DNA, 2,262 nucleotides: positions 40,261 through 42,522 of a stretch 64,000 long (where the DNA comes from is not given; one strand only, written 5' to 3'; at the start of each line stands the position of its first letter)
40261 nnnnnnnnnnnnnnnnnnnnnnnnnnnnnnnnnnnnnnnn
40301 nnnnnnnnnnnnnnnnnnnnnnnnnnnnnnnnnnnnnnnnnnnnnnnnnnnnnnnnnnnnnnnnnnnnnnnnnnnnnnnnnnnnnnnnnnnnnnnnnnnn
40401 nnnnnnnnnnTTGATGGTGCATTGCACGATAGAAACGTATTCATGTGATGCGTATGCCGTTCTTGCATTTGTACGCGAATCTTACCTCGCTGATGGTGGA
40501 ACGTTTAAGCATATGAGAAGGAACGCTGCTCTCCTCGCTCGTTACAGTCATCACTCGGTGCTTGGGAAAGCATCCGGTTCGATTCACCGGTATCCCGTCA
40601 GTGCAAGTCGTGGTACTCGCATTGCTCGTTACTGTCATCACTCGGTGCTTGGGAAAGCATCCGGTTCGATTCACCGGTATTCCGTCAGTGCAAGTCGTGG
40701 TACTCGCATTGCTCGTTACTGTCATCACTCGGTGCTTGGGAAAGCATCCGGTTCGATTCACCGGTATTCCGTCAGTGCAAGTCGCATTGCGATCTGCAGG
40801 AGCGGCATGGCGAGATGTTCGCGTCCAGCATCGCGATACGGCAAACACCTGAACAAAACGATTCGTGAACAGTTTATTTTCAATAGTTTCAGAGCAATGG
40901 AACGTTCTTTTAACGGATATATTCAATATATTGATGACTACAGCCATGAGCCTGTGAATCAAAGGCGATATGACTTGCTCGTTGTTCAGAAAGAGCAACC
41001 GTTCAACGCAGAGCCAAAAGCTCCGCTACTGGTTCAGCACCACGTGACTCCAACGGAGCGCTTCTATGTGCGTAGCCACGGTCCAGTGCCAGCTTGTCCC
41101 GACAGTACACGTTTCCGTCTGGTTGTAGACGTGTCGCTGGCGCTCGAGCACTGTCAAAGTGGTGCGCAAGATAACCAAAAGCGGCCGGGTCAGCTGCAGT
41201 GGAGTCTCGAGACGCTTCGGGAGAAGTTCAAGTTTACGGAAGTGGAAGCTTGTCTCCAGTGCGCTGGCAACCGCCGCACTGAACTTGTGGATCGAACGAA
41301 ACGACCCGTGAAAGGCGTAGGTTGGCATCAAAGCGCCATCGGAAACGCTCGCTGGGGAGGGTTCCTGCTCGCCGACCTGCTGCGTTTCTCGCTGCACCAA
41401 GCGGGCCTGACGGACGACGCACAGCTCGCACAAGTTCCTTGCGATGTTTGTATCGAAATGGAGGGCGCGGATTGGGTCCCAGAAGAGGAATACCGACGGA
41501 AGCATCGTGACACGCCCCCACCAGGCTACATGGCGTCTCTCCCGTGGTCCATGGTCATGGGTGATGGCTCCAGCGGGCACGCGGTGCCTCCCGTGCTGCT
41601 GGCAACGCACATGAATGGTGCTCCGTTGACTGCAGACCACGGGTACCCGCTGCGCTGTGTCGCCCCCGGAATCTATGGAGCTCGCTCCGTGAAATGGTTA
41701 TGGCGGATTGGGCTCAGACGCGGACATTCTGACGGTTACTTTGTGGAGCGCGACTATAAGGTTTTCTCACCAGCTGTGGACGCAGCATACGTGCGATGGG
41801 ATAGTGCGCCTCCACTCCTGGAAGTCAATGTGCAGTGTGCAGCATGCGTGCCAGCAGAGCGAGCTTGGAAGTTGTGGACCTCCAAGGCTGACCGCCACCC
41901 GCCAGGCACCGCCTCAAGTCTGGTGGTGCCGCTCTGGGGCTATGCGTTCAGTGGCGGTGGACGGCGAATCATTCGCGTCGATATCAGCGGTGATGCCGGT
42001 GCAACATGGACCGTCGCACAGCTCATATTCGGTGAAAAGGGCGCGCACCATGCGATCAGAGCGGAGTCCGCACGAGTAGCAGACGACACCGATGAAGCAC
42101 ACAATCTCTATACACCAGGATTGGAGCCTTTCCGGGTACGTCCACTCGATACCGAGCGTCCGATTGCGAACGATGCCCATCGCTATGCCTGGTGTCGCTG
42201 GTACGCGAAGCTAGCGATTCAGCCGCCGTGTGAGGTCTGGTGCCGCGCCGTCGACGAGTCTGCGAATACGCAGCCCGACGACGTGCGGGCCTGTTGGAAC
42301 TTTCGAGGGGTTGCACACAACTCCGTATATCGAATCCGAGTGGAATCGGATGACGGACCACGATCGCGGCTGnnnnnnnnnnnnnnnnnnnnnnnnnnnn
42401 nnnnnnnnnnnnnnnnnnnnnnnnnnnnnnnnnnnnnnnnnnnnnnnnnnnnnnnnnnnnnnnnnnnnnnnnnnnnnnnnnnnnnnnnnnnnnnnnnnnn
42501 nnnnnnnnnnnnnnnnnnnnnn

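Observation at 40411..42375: Plant-type peroxisomal sulfite oxidase (-SRL) preceded by an in-frame 84-bp x3 tandem repeat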

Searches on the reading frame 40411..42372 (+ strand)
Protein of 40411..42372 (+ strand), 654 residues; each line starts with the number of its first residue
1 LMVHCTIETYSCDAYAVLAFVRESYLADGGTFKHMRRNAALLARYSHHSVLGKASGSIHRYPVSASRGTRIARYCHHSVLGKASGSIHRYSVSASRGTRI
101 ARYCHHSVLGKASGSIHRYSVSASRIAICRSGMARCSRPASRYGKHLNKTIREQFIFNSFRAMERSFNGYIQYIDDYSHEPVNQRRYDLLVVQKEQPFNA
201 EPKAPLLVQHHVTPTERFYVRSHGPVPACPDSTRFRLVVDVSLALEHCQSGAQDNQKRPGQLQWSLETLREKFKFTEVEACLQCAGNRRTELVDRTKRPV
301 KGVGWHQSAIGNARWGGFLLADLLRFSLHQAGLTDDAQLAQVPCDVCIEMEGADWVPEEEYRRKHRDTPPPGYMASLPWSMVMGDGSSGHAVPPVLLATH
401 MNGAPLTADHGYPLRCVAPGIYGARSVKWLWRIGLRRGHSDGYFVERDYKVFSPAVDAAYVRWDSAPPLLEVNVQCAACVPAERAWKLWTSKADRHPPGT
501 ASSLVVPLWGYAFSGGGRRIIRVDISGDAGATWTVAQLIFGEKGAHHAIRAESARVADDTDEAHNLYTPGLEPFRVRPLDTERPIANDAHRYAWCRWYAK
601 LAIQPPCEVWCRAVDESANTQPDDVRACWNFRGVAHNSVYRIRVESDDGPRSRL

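Call 4: search_protein_families(library=pfam, proteins=[window:40411-42372:+], max_evalue=0.01)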
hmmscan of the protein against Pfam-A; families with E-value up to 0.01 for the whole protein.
window:40411-42372:+ (654 aa): 2 families
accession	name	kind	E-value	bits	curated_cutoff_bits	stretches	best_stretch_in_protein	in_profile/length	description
PF00174.25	Oxidored_molyb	-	1.3e-35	122.9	24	1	261-443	23-168/169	Oxidoreductase molybdopterin binding domain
PF03404.22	Mo-co_dimer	-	3.6e-25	89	22.7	1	471-645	6-136/138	Mo-co oxidoreductase dimerisation domain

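Call 13: find_homologous_proteins(query=window:40411-42372:+, max_evalue=1e-10)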
Query window:40411-42372:+ (654 aa): 575 proteins with E <= 1e-10 among 8000 candidates; the best 120 are listed.
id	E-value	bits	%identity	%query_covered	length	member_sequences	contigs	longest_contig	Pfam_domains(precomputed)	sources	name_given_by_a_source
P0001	0.0e+0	1424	99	85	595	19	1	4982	PF00174.26,PF03404.23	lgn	-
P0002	1.6e-228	779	64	81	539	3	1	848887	PF00174.26,PF03404.23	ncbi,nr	ncbi:hypothetical protein CCYA_CCYA02G0525 [Cyanidiococcus yangmingshanensis]|nr:hypothetical protei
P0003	1.7e-221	755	65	77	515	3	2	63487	PF00174.26,PF03404.23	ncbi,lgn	-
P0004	1.1e-126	442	46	73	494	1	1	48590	PF00174.26,PF03404.23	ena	-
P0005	2.9e-65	239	36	72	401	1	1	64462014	PF00174.26,PF03404.23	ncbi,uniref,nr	ncbi:hypothetical protein O6H91_10G085100 [Diphasiastrum complanatum]|uniref:Uncharacterized protein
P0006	4.7e-64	235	36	74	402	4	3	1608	PF00174.26,PF03404.23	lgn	-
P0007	8.7e-63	231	34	72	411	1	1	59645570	PF00174.26,PF03404.23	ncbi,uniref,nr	ncbi:unnamed protein product [Trifolium pratense]|uniref:Uncharacterized protein n=2 Tax=Trifolium p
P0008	1.8e-62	230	35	73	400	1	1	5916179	PF00174.26,PF03404.23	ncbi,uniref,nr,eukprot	ncbi:hypothetical protein CBR_g21855 [Chara braunii]|uniref:Sulfite oxidase n=1 Tax=Chara braunii Ta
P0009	4.3e-62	229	36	72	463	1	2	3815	PF00174.26,PF03404.23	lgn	-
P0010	8.5e-62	228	36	72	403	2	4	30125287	PF00174.26,PF17957.8,PF03404.23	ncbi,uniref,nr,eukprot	ncbi:sulfite oxidase [Marchantia polymorpha subsp. ruderalis]|uniref:Sulfite oxidase n=2 Tax=Marchan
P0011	1.1e-61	227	36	72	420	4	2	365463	PF00174.26,PF03404.23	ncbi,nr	ncbi:hypothetical protein CLOM_g15521 [Closterium sp. NIES-68]|nr:hypothetical protein CLOM_g15521 [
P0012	1.4e-61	227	35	72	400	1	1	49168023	PF00174.26,PF03404.23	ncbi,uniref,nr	ncbi:hypothetical protein O6H91_19G015300 [Diphasiastrum complanatum]|uniref:Uncharacterized protein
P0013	2.8e-61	226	35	72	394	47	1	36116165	PF00174.26,PF03404.23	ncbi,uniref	ncbi:hypothetical protein M0R45_021537 [Rubus argutus]|uniref:Sulfite oxidase n=1 Tax=Rubus argutus 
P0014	4.2e-61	225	35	72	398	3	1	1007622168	PF00174.26,PF03404.23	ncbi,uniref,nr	ncbi:hypothetical protein SUGI_0248770 [Cryptomeria japonica]|uniref:sulfite oxidase n=1 Tax=Cryptom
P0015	4.7e-61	225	35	72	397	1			PF00174.26,PF03404.23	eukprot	eukprot:Gb_35091 [translate_table: standard]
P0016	1.1e-60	224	34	72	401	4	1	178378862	PF00174.26,PF03404.23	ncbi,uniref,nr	ncbi:hypothetical protein GOP47_0004687 [Adiantum capillus-veneris]|uniref:Sulfite oxidase n=1 Tax=A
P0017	1.7e-60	223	35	72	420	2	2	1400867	PF00174.26,PF03404.23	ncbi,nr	ncbi:unnamed protein product [Closterium sp. NIES-64]|nr:unnamed protein product [Closterium sp. NIE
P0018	5.8e-60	222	35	72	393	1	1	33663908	PF00174.26,PF03404.23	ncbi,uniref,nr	ncbi:hypothetical protein HHK36_029327 [Tetracentron sinense]|uniref:Sulfite oxidase n=1 Tax=Tetrace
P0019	6.4e-60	221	34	73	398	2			PF00174.26,PF03404.23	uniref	uniref:Sulfite oxidase n=1 Tax=Araucaria cunninghamii TaxID=56994 RepID=A0A0D6QTF4_ARACU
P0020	1.1e-59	221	34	72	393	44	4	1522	PF00174.26,PF03404.23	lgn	-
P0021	1.6e-59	220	34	72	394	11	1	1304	PF00174.26,PF03404.23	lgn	-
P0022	1.6e-59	220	34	72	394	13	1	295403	PF00174.26,PF03404.23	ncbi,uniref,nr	ncbi:sulfite oxidase-like isoform X1 [Vicia villosa]|uniref:sulfite oxidase-like isoform X1 n=2 Tax=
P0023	2.6e-59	219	35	72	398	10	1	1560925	PF00174.26,PF03404.23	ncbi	ncbi:Sulfite oxidase [Linum perenne]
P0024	3.1e-59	219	35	72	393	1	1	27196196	PF00174.26,PF03404.23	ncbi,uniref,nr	ncbi:sulfite oxidase-like isoform X1 [Actinidia eriantha]|uniref:sulfite oxidase-like isoform X1 n=1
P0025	4.1e-59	219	35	72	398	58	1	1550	PF00174.26,PF03404.23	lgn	-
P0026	7.0e-59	218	35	72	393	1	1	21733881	PF00174.26,PF03404.23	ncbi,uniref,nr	ncbi:Sulfite oxidase [Actinidia chinensis var. chinensis]|uniref:Sulfite oxidase n=1 Tax=Actinidia c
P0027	9.9e-59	218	36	72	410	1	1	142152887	PF00174.26,PF03404.23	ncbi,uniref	ncbi:hypothetical protein RIF29_26809 [Crotalaria pallida]|uniref:Sulfite oxidase n=1 Tax=Crotalaria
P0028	1.1e-58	217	35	72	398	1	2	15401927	PF00174.26,PF03404.23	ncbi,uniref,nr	ncbi:sulfite oxidase [Iris pallida]|uniref:Sulfite oxidase n=1 Tax=Iris pallida TaxID=29817 RepID=A0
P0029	1.2e-58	217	35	71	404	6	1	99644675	PF00174.26,PF03404.23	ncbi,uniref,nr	ncbi:hypothetical protein E1A91_A07G255800v1 [Gossypium mustelinum]|uniref:Sulfite oxidase n=1 Tax=G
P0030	1.2e-58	217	35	72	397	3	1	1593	PF00174.26,PF03404.23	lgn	-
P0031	1.8e-58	217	35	72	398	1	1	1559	PF00174.26,PF03404.23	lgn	-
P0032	2.8e-58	216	35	72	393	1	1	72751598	PF00174.26,PF03404.23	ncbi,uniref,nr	ncbi:sulfite oxidase isoform X1 [Telopea speciosissima]|uniref:sulfite oxidase isoform X1 n=1 Tax=Te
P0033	3.2e-58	216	35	72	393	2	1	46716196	PF00174.26,PF03404.23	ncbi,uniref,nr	ncbi:sulfite oxidase [Diospyros lotus]|uniref:sulfite oxidase n=1 Tax=Diospyros lotus TaxID=55363 Re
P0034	3.3e-58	216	34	72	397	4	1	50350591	PF00174.26,PF03404.23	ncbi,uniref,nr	ncbi:sulfite oxidase [Cinnamomum micranthum f. kanehirae]|uniref:Sulfite oxidase n=1 Tax=Cinnamomum 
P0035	3.5e-58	216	34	72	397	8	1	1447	PF00174.26,PF03404.23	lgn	-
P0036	3.5e-58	216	34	73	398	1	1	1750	PF00174.26,PF03404.23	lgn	-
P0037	3.6e-58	216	36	72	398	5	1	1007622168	PF00174.26,PF03404.23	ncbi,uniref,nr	ncbi:sulfite oxidase isoform X1 [Cryptomeria japonica]|uniref:sulfite oxidase isoform X1 n=3 Tax=Cry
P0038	3.6e-58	216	35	72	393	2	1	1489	PF00174.26,PF03404.23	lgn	-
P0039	4.2e-58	215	34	72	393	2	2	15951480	PF00174.26,PF03404.23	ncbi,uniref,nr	ncbi:hypothetical protein Lal_00027946 [Lupinus albus]|uniref:Sulfite oxidase n=1 Tax=Lupinus albus 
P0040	4.5e-58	215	35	72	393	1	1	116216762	PF00174.26,PF03404.23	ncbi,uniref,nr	ncbi:hypothetical protein K2173_021018 [Erythroxylum novogranatense]|uniref:Sulfite oxidase n=1 Tax=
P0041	5.0e-58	215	34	72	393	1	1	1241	PF00174.26,PF03404.23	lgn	-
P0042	6.1e-58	215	34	72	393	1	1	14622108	PF00174.26,PF03404.23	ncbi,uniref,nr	ncbi:Sulfite oxidase [Actinidia chinensis var. chinensis]|uniref:Sulfite oxidase n=1 Tax=Actinidia c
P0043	6.7e-58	215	35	72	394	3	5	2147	PF00174.26,PF03404.23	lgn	-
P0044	7.4e-58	215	35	72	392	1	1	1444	PF00174.26,PF03404.23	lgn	-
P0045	7.5e-58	215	34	72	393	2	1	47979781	PF00174.26,PF03404.23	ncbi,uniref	ncbi:sulfite oxidase [Aristolochia californica]|uniref:sulfite oxidase n=1 Tax=Aristolochia californ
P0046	1.2e-57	214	35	72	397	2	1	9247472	PF00174.26,PF03404.23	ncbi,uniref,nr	ncbi:unnamed protein product [Spirodela intermedia]|uniref:Sulfite oxidase n=1 Tax=Spirodela interme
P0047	1.5e-57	214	34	72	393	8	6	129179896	PF00174.26,PF03404.23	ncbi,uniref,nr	ncbi:hypothetical protein HN51_017105 [Arachis hypogaea]|uniref:Sulfite oxidase n=2 Tax=Arachis dura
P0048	1.5e-57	214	34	72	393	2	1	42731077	PF00174.26,PF03404.23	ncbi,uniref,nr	ncbi:sulfite oxidase [Vigna unguiculata]|uniref:sulfite oxidase n=1 Tax=Vigna unguiculata TaxID=3917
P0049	1.9e-57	213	35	72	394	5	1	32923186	PF00174.26,PF03404.23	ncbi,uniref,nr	ncbi:sulfite oxidase isoform X2 [Manihot esculenta]|uniref:Sulfite oxidase n=2 Tax=Manihot esculenta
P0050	1.9e-57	213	33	72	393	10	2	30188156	PF00174.26,PF03404.23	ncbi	ncbi:hypothetical protein IC582_004408 [Cucumis melo]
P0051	1.9e-57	213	34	72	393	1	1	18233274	PF00174.26,PF03404.23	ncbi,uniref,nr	ncbi:sulfite oxidase-like [Mangifera indica]|uniref:sulfite oxidase-like n=1 Tax=Mangifera indica Ta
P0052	2.4e-57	213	34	72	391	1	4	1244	PF00174.26,PF03404.23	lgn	-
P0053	2.8e-57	213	35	72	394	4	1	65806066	PF00174.26,PF03404.23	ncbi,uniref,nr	ncbi:sulfite oxidase-like isoform X3 [Telopea speciosissima]|uniref:sulfite oxidase-like isoform X1 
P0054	3.4e-57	213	35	72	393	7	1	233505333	PF00174.26,PF03404.23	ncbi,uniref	ncbi:sulfite oxidase [Henckelia pumila]|uniref:sulfite oxidase n=1 Tax=Henckelia pumila TaxID=405737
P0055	4.2e-57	212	34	72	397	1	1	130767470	PF00174.26,PF03404.23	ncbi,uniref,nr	ncbi:sulfite oxidase [Magnolia sinica]|uniref:sulfite oxidase n=1 Tax=Magnolia sinica TaxID=86752 Re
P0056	4.4e-57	212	34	72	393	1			PF00174.26,PF03404.23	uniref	uniref:Sulfite oxidase n=1 Tax=Rhizophora mucronata TaxID=61149 RepID=A0A2P2IVK7_RHIMU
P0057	5.4e-57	212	34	72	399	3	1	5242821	PF00174.26,PF03404.23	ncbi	ncbi:hypothetical protein OROHE_021729 [Orobanche hederae]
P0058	5.9e-57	212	34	72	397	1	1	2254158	PF00174.26,PF03404.23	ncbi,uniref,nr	ncbi:sulfite oxidase [Phalaenopsis equestris]|uniref:sulfite oxidase n=1 Tax=Phalaenopsis equestris 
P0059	6.4e-57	212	34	72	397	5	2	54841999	PF00174.26,PF03404.23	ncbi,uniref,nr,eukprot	ncbi:hypothetical protein AMTRI_Chr06g172150 [Amborella trichopoda]|uniref:sulfite oxidase isoform X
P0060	6.4e-57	212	34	70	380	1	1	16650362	PF00174.26,PF03404.23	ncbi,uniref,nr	ncbi:sulfite oxidase [Actinidia rufa]|uniref:Sulfite oxidase n=1 Tax=Actinidia rufa TaxID=165716 Rep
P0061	6.6e-57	212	35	72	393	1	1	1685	PF00174.26,PF03404.23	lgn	-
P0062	6.6e-57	212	34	72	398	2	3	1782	PF00174.26,PF03404.23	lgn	-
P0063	6.6e-57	212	33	71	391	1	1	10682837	PF00174.26,PF03404.23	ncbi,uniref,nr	ncbi:Sulfite oxidase [Striga hermonthica]|uniref:Sulfite oxidase n=1 Tax=Striga hermonthica TaxID=68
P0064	7.2e-57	211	34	72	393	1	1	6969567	PF00174.26,PF03404.23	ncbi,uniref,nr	ncbi:sulfite oxidase [Andrographis paniculata]|uniref:sulfite oxidase n=1 Tax=Andrographis paniculat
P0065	8.0e-57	211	34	72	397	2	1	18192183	PF00174.26,PF03404.23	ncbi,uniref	ncbi:sulfite oxidase [Typha latifolia]|uniref:sulfite oxidase n=1 Tax=Typha latifolia TaxID=4733 Rep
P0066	8.1e-57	211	34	70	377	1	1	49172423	PF00174.26,PF03404.23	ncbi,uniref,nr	ncbi:sulfite oxidase-like protein [Medicago truncatula]|uniref:Sulfite oxidase n=2 Tax=Medicago trun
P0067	8.3e-57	211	34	72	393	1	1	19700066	PF00174.26,PF03404.23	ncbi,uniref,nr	ncbi:sulfite oxidase-like isoform X1 [Actinidia eriantha]|uniref:sulfite oxidase-like isoform X1 n=1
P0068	8.4e-57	211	35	72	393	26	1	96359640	PF00174.26,PF03404.23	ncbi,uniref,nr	ncbi:PREDICTED: sulfite oxidase [Nicotiana attenuata]|uniref:Sulfite oxidase n=1 Tax=Nicotiana atten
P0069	1.0e-56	211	34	72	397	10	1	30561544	PF00174.26,PF03404.23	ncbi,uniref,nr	ncbi:hypothetical protein SASPL_128215 [Salvia splendens]|uniref:Sulfite oxidase n=2 Tax=Salvia sple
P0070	1.0e-56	211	35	69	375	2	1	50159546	PF00174.26,PF03404.23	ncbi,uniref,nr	ncbi:hypothetical protein HPP92_007003 [Vanilla planifolia]|uniref:Sulfite oxidase n=1 Tax=Vanilla p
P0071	1.0e-56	211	33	72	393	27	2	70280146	PF00174.26,PF03404.23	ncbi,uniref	ncbi:hypothetical protein DH2020_009636 [Rehmannia glutinosa]|uniref:Sulfite oxidase n=1 Tax=Rehmann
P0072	1.1e-56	211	34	72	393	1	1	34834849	PF00174.26,PF03404.23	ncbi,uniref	ncbi:hypothetical protein L1049_003368 [Liquidambar formosana]|uniref:Sulfite oxidase n=1 Tax=Liquid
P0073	1.2e-56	211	34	72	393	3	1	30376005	PF00174.26,PF03404.23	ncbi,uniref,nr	ncbi:sulfite oxidase isoform X2 [Ziziphus jujuba]|uniref:Sulfite oxidase isoform X2 n=1 Tax=Ziziphus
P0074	1.3e-56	211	34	72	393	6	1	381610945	PF00174.26,PF03404.23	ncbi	ncbi:sulfite oxidase [Ranunculus cassubicifolius]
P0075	1.3e-56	211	35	72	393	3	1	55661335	PF00174.26,PF03404.23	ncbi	ncbi:hypothetical protein CsatB_021262 [Cannabis sativa]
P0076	1.3e-56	211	37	72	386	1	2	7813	PF00174.26,PF03404.23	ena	-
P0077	1.4e-56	210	34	72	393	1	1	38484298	PF00174.26,PF03404.23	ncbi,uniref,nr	ncbi:hypothetical protein HHK36_025161 [Tetracentron sinense]|uniref:Sulfite oxidase n=1 Tax=Tetrace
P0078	1.5e-56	210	34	69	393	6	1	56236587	PF00174.26,PF03404.23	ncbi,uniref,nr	ncbi:sulfite oxidase isoform X2 [Medicago truncatula]|uniref:sulfite oxidase isoform X2 n=1 Tax=Medi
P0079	1.7e-56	210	34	72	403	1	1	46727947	PF00174.26,PF03404.23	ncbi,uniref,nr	ncbi:hypothetical protein MTR67_011045 [Solanum verrucosum]|uniref:Sulfite oxidase n=2 Tax=Solanum T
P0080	1.8e-56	210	37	72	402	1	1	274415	PF00174.26,PF03404.23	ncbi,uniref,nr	ncbi:Sulfite oxidase [Hypsibius exemplaris]|uniref:Sulfite oxidase n=1 Tax=Hypsibius exemplaris TaxI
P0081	2.2e-56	210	34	72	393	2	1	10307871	PF00174.26,PF03404.23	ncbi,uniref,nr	ncbi:PREDICTED: sulfite oxidase isoform X2 [Nelumbo nucifera]|uniref:Sulfite oxidase n=2 Tax=Nelumbo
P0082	2.7e-56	210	34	72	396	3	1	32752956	PF00174.26,PF03404.23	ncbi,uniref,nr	ncbi:sulfite oxidase isoform X1 [Dioscorea cayenensis subsp. rotundata]|uniref:Sulfite oxidase n=1 T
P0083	2.9e-56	209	33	72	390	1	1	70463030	PF00174.26,PF03404.23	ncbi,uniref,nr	ncbi:hypothetical protein LUZ63_017023 [Rhynchospora breviuscula]|uniref:Sulfite oxidase n=1 Tax=Rhy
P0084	3.0e-56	209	35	76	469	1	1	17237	PF00174.26,PF03404.23,PF00173.34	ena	-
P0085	3.1e-56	209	33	73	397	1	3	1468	PF00174.26,PF03404.23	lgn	-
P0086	3.5e-56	209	33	72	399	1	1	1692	PF00174.26,PF03404.23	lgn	-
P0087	3.6e-56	209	34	72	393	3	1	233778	PF00174.26,PF03404.23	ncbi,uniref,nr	ncbi:hypothetical protein RJ640_028127 [Escallonia rubra]|uniref:Sulfite oxidase n=1 Tax=Escallonia 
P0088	3.9e-56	209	34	69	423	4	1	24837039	PF00174.26,PF03404.23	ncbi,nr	ncbi:hypothetical protein Csa_022470 [Cucumis sativus]|nr:hypothetical protein Csa_022470 [Cucumis s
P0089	4.1e-56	209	34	72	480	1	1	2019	PF00174.26,PF03404.23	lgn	-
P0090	4.5e-56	209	34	72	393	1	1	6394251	PF00174.26,PF03404.23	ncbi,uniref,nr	ncbi:unnamed protein product [Dovyalis caffra]|uniref:Sulfite oxidase n=1 Tax=Dovyalis caffra TaxID=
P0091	6.3e-56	208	34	72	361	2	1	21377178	PF00174.26,PF03404.23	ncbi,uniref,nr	ncbi:hypothetical protein L6164_004962 [Bauhinia variegata]|uniref:Uncharacterized protein n=1 Tax=B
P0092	6.5e-56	208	34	72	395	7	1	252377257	PF00174.26,PF03404.23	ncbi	ncbi:unnamed protein product [Camellia sinensis]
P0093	6.7e-56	208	34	72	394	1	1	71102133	PF00174.26,PF03404.23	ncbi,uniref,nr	ncbi:hypothetical protein M9H77_12576 [Catharanthus roseus]|uniref:Uncharacterized protein n=1 Tax=C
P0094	7.9e-56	208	33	72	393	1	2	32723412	PF00174.26,PF03404.23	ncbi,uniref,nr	ncbi:Sulfite oxidase [Citrus sinensis]|uniref:Sulfite oxidase n=3 Tax=Citrus sinensis TaxID=2711 Rep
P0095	8.3e-56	208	34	72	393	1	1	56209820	PF00174.26,PF03404.23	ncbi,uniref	ncbi:hypothetical protein Syun_024482 [Stephania yunnanensis]|uniref:Sulfite oxidase n=1 Tax=Stephan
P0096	8.7e-56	208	36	70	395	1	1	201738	PF00174.26,PF03404.23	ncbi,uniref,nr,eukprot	ncbi:hypothetical protein DICPUDRAFT_52167 [Dictyostelium purpureum]|uniref:Sulfite oxidase n=1 Tax=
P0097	8.8e-56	208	34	72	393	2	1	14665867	PF00174.26,PF03404.23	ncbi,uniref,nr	ncbi:hypothetical protein SAY87_004811 [Trapa incisa]|uniref:Sulfite oxidase n=1 Tax=Trapa incisa Ta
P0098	1.1e-55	208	33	72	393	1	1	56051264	PF00174.26,PF03404.23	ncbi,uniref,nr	ncbi:sulfite oxidase [Mercurialis annua]|uniref:sulfite oxidase n=1 Tax=Mercurialis annua TaxID=3986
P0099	1.1e-55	208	33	69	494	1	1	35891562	PF00174.26,PF03404.23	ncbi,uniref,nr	ncbi:hypothetical protein SADUNF_Sadunf16G0208500 [Salix dunnii]|uniref:Sulfite oxidase n=1 Tax=Sali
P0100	1.1e-55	207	34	72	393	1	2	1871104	PF00174.26,PF03404.23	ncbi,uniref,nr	ncbi:hypothetical protein JCGZ_10126 [Jatropha curcas]|uniref:Sulfite oxidase n=1 Tax=Jatropha curca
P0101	1.2e-55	207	34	72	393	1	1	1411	PF00174.26,PF03404.23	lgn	-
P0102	1.3e-55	207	34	72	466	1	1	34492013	PF00174.26,PF03404.23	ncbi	ncbi:hypothetical protein ACFE04_007514 [Oxalis oulophora]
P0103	1.3e-55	207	35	72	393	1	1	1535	PF00174.26,PF03404.23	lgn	-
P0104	1.3e-55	207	34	72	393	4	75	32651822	PF00174.26,PF03404.23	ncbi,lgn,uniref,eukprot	ncbi:hypothetical protein AAG906_023415 [Vitis piasezkii]|uniref:Sulfite oxidase n=2 Tax=Vitis vinif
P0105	1.5e-55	207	34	72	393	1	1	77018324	PF00174.26,PF03404.23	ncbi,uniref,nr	ncbi:hypothetical protein P3X46_026268 [Hevea brasiliensis]|uniref:Sulfite oxidase n=1 Tax=Hevea bra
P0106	1.6e-55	207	34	72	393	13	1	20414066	PF00174.26,PF03404.23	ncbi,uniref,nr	ncbi:sulfite oxidase [Olea europaea subsp. europaea]|uniref:Sulfite oxidase n=2 Tax=Olea europaea su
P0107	1.7e-55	207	34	72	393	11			PF00174.26,PF03404.23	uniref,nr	uniref:Sulfite oxidase n=1 Tax=Gossypium raimondii TaxID=29730 RepID=A0A0D2NEX7_GOSRA|nr:hypothetica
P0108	2.5e-55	206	33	72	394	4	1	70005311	PF00174.26,PF03404.23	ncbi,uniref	ncbi:unnamed protein product [Linum trigynum]|uniref:Sulfite oxidase n=1 Tax=Linum trigynum TaxID=58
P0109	2.7e-55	206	33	72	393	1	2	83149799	PF00174.26,PF03404.23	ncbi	ncbi:hypothetical protein LguiA_019702 [Lonicera macranthoides]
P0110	2.7e-55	206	34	72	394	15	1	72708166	PF00174.26,PF03404.23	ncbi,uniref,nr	ncbi:hypothetical protein QN277_013651 [Acacia crassicarpa]|uniref:Sulfite oxidase n=2 Tax=Acacia cr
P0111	3.0e-55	206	34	72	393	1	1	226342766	PF00174.26,PF03404.23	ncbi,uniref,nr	ncbi:Sulfite oxidase [Camellia lanceoleosa]|uniref:Sulfite oxidase n=1 Tax=Camellia lanceoleosa TaxI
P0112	3.1e-55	206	34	72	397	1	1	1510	PF00174.26,PF03404.23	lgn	-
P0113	3.9e-55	206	33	72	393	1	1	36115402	PF00174.26,PF03404.23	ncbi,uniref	ncbi:sulfite oxidase [Salvia divinorum]|uniref:Sulfite oxidase n=1 Tax=Salvia divinorum TaxID=28513 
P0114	4.1e-55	206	34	70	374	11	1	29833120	PF00174.26,PF03404.23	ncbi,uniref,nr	ncbi:unnamed protein product [Coffea canephora]|uniref:Sulfite oxidase n=1 Tax=Coffea canephora TaxI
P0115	4.1e-55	206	34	72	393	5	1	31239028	PF00174.26,PF03404.23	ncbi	ncbi:unnamed protein product [Amaranthus hypochondriacus]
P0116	4.3e-55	206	34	69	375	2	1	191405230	PF00174.26,PF03404.23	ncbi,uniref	ncbi:Sulfite oxidase [Platanthera zijinensis]|uniref:Sulfite oxidase n=1 Tax=Platanthera zijinensis 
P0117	4.4e-55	206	34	72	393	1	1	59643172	PF00174.26,PF03404.23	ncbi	ncbi:hypothetical protein V6Z12_D07G260600 [Gossypium hirsutum]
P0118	4.6e-55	205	33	72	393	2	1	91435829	PF00174.26,PF03404.23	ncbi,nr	ncbi:sulfite oxidase isoform X2 [Malania oleifera]|nr:sulfite oxidase isoform X2 [Malania oleifera]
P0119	5.0e-55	205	34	72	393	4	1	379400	PF00174.26,PF03404.23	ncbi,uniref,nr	ncbi:sulfite oxidase isoform X1 [Neltuma alba]|uniref:sulfite oxidase isoform X1 n=2 Tax=Neltuma alb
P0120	5.0e-55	205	33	72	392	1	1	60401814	PF00174.26,PF03404.23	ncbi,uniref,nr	ncbi:hypothetical protein F0562_004811 [Nyssa sinensis]|uniref:Sulfite oxidase n=1 Tax=Nyssa sinensi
